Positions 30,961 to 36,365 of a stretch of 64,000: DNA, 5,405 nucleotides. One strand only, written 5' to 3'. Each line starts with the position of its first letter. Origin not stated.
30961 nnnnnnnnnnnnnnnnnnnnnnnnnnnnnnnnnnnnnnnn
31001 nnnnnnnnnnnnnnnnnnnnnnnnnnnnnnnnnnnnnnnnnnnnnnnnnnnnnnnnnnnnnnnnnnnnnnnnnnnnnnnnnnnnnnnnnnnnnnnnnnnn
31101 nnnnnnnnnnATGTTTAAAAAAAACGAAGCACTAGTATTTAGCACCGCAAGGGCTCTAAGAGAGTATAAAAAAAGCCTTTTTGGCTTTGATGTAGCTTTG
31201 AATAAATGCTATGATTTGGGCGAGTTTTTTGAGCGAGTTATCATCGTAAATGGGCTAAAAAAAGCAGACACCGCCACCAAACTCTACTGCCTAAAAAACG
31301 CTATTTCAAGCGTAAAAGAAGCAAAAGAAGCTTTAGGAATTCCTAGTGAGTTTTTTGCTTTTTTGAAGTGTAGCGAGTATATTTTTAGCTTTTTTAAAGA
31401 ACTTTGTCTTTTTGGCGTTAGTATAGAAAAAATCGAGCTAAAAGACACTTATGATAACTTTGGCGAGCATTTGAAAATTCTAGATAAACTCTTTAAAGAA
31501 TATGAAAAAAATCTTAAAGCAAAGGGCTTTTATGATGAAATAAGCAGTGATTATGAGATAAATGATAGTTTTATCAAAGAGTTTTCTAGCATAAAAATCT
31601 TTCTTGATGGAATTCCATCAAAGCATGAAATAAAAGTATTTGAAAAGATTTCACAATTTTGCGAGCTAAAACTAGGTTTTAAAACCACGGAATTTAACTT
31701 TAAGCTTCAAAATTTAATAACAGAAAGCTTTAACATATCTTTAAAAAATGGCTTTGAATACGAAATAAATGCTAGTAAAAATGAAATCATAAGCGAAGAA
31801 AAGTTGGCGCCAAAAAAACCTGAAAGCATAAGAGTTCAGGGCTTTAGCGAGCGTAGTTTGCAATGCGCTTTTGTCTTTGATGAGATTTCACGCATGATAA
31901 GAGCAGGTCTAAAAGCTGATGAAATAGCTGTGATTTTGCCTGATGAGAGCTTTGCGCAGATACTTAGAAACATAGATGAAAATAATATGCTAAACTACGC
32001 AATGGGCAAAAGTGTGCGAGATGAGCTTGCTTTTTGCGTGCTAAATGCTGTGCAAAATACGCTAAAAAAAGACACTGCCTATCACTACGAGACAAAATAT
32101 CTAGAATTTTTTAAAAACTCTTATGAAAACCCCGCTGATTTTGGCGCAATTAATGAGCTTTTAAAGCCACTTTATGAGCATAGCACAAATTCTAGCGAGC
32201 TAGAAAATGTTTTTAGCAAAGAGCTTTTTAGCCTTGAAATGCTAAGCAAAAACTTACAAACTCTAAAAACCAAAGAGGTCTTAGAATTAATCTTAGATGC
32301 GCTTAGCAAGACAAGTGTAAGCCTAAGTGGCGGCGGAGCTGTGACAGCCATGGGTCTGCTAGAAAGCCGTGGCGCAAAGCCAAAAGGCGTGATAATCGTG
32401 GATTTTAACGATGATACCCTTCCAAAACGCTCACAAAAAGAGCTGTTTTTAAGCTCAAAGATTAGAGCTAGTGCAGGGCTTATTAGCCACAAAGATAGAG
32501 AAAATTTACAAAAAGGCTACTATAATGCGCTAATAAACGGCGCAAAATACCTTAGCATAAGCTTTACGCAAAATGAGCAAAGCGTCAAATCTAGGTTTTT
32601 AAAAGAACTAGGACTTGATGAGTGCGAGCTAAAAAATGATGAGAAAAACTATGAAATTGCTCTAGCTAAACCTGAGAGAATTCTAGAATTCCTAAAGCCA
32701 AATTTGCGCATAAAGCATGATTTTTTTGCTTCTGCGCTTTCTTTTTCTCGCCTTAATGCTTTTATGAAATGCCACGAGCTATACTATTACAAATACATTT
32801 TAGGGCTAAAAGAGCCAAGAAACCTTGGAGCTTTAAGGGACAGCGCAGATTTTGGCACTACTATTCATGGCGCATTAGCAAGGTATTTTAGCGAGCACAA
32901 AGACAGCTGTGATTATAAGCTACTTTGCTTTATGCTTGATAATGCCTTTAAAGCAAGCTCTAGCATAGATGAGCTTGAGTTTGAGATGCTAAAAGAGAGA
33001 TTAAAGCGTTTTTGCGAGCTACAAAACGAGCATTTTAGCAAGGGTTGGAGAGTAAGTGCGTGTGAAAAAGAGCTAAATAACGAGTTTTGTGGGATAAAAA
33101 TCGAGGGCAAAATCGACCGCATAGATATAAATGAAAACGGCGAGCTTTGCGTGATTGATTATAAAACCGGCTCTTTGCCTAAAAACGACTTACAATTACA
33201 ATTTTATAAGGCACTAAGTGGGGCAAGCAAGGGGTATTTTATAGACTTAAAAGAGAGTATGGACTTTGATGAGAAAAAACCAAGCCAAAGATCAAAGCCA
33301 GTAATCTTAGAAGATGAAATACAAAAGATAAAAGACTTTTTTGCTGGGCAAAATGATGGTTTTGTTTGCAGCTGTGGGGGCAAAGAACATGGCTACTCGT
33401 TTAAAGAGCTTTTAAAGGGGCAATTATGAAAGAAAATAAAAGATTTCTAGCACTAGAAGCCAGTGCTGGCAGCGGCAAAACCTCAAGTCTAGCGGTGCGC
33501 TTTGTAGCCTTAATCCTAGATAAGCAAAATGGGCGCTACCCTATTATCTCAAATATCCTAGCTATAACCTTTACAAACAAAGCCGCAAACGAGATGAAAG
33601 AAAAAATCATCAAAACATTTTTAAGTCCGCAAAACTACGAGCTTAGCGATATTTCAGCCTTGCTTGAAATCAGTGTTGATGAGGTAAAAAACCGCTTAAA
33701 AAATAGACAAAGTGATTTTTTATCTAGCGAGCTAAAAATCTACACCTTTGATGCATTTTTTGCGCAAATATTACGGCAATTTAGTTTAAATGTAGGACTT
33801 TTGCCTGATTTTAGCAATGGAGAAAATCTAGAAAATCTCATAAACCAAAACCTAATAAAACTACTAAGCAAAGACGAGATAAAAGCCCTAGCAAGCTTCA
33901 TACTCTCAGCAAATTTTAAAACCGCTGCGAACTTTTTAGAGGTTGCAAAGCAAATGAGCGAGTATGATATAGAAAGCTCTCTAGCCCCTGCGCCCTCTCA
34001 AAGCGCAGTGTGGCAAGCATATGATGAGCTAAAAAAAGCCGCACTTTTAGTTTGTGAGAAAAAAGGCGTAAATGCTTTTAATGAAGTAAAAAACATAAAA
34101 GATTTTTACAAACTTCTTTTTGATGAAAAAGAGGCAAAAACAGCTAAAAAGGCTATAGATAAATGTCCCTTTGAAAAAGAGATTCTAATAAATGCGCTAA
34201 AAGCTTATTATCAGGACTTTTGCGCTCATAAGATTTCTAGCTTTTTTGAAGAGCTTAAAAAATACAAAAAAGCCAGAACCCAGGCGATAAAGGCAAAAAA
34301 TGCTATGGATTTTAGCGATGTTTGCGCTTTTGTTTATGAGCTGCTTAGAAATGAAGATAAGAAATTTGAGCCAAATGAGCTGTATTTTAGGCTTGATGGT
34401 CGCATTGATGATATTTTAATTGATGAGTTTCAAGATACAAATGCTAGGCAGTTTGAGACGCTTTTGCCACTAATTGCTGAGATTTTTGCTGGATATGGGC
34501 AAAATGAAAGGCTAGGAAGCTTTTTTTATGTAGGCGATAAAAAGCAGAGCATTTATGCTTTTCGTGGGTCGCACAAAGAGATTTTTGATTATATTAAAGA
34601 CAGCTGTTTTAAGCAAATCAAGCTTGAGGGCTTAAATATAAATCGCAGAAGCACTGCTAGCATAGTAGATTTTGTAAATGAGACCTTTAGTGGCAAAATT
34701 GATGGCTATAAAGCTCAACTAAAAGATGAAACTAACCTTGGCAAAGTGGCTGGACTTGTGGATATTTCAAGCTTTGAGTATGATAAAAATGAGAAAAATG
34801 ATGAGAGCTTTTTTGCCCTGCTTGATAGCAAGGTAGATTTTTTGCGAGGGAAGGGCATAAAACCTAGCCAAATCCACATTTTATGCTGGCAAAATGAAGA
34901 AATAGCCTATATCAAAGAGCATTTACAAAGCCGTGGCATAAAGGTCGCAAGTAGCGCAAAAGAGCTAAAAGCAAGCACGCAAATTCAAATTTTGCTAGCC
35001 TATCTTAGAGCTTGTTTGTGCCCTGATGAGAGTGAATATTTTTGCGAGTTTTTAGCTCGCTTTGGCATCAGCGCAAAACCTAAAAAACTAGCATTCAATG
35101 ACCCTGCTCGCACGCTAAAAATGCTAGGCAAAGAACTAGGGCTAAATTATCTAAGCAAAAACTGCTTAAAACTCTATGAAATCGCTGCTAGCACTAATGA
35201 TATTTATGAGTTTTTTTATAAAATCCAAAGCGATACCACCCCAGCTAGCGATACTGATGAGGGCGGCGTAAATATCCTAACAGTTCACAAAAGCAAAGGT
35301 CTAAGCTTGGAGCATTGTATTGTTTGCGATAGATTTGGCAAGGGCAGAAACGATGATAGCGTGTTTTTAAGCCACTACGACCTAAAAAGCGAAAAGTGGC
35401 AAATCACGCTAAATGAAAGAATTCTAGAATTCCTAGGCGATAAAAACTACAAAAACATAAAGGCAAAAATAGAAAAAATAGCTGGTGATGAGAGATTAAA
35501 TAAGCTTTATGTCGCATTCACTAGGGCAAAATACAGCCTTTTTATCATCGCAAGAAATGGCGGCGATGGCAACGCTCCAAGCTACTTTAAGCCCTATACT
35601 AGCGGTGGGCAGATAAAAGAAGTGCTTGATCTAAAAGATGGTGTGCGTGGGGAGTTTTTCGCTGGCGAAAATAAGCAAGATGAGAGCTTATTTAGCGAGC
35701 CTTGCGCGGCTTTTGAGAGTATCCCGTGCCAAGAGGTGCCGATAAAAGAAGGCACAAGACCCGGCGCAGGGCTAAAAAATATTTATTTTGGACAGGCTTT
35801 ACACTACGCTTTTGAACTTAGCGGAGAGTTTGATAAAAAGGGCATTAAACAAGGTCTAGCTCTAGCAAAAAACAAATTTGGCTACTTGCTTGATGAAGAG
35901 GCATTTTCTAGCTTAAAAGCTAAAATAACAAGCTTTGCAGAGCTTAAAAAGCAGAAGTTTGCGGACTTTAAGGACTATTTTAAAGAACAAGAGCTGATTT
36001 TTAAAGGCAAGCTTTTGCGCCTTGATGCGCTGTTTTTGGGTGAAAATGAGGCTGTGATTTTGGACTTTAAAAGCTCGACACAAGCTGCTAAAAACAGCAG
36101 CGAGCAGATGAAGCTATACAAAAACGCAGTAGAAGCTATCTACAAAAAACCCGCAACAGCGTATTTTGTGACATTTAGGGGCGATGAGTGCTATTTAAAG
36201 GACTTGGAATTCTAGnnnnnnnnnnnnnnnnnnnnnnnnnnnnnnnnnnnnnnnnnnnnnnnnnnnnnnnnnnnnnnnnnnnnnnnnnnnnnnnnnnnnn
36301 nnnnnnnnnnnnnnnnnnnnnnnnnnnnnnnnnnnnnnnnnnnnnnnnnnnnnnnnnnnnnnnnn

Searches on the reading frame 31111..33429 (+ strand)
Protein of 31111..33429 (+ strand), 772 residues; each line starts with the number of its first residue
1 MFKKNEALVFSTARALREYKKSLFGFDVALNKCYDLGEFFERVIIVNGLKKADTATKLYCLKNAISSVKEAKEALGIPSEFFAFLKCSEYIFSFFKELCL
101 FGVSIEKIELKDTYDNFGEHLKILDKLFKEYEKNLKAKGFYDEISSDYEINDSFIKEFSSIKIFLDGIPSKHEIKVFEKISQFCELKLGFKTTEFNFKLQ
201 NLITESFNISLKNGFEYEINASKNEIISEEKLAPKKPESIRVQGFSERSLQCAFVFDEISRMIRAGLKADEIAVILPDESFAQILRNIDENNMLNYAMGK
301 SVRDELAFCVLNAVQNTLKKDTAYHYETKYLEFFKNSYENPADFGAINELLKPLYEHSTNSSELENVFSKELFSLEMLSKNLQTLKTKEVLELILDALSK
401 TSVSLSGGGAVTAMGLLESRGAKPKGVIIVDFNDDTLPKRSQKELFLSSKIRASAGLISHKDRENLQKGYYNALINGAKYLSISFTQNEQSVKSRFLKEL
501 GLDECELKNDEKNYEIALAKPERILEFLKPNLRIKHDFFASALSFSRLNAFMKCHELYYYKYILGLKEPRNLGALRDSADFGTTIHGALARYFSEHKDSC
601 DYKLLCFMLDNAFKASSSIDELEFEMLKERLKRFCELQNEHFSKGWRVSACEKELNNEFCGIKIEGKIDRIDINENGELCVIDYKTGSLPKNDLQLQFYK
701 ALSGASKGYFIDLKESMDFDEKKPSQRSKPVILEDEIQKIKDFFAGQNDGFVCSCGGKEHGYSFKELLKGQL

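Call 51: search_protein_families(library=pfam, proteins=[window:31111-33429:+], max_evalue=0.0001)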
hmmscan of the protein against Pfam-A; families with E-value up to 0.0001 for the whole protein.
window:31111-33429:+ (772 aa): 1 family
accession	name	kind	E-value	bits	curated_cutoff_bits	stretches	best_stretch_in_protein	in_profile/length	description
PF12705.13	PDDEXK_1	-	6.9e-25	88.8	22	1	543-705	2-171/247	PD-(D/E)XK nuclease superfamily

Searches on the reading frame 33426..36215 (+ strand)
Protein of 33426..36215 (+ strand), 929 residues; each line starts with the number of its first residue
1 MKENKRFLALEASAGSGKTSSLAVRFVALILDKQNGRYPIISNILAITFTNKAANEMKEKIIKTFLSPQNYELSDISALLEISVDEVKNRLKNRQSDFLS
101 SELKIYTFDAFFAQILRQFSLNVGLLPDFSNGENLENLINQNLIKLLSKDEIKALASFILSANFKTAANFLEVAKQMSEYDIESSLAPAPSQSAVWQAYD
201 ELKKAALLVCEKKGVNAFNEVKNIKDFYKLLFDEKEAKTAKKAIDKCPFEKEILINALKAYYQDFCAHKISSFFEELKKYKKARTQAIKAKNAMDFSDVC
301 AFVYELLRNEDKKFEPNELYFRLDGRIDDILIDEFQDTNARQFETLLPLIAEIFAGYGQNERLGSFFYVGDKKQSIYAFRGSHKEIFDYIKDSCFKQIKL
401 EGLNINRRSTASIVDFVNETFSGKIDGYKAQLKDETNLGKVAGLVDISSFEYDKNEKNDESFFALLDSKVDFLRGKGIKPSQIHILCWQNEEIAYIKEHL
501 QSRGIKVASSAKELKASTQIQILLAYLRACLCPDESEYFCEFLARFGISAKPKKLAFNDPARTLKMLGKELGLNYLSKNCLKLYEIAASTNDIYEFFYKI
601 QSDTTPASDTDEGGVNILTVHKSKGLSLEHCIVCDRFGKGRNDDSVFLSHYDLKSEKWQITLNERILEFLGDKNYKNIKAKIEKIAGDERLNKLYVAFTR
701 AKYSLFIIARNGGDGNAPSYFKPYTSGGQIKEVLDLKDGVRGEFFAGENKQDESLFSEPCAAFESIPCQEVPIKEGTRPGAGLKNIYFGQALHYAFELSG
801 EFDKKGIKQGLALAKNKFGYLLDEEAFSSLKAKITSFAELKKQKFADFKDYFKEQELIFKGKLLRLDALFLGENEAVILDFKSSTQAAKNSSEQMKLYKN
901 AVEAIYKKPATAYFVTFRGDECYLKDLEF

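Call 8: search_protein_families(library=pfam, proteins=[window:33426-36215:+], max_evalue=0.01)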
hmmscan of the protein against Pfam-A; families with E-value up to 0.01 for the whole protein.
window:33426-36215:+ (929 aa): 5 families
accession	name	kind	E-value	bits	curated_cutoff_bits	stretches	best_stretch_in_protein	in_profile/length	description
PF00580.27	UvrD-helicase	-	1.3e-41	143.6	23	1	8-392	16-268/271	UvrD/REP helicase N-terminal domain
PF13361.12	UvrD_C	-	1.9e-14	54.3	25.6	2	600-710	273-348/350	UvrD-like helicase C-terminal domain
PF13245.12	AAA_19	-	6.1e-12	46.3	25.1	1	4-64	10-64/134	AAA domain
PF13538.12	UvrD_C_2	-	2.5e-05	24.5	27.4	0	689-708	33-52/52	UvrD-like helicase C-terminal domain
PF04695.18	Pex14_N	-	0.0079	16.3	23.2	0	466-485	23-42/46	Pex14 N-terminal domain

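Call 15: find_encoding_contigs(protein=window:33426-36215:+, flank=6000, max_places=6)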
Protein window:33426-36215:+ (929 aa): no gene with exactly this product is on record in the collection.
